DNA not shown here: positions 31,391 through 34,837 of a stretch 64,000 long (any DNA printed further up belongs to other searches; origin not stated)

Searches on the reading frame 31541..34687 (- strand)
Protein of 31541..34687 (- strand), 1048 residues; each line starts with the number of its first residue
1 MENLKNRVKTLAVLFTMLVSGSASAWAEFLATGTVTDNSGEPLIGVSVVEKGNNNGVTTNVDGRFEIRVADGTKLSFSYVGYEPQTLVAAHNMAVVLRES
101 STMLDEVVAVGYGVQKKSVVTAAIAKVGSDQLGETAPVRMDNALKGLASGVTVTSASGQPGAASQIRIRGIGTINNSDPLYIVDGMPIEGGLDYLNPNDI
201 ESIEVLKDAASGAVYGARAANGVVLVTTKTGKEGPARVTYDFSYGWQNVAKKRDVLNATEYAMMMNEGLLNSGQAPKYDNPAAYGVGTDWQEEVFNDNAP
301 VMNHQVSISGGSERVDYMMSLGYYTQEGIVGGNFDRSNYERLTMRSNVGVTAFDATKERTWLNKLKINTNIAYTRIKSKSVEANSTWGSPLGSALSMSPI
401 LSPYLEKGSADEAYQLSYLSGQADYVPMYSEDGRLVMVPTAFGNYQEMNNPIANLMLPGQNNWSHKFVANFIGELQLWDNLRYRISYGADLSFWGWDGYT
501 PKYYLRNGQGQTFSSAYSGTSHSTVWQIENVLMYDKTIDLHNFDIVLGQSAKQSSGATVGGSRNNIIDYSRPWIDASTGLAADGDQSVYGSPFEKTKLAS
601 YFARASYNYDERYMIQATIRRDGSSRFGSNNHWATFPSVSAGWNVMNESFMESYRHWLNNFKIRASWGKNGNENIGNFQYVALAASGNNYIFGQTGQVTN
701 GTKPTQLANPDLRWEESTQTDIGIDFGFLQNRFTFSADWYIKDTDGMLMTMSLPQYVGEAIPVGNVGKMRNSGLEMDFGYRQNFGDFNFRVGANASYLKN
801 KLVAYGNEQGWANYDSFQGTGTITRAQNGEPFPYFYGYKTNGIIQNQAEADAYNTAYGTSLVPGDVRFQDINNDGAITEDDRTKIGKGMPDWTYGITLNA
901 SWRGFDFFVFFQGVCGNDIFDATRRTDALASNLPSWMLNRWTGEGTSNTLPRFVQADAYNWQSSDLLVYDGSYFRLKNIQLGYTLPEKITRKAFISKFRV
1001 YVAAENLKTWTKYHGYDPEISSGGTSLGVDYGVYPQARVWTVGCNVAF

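Call 75: search_protein_families(library=pfam, proteins=[window:31541-34687:-], max_evalue=0.00001)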
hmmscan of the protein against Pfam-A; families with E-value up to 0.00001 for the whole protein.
window:31541-34687:- (1048 aa): 4 families
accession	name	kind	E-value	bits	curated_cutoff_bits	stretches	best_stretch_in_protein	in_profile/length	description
PF00593.30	TonB_dep_Rec_b-barrel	-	3.2e-22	80.4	27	1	470-1007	42-436/436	TonB dependent receptor-like, beta-barrel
PF07715.20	Plug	-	1.3e-20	74.4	23.9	1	119-223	4-107/107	TonB-dependent Receptor Plug Domain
PF13715.12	CarbopepD_reg_2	-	3.3e-16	59.5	32.2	1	32-108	2-87/88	CarboxypepD_reg-like domain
PF13620.12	CarboxypepD_reg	-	1.4e-08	35.4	32.3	1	32-87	3-64/82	Carboxypeptidase regulatory-like domain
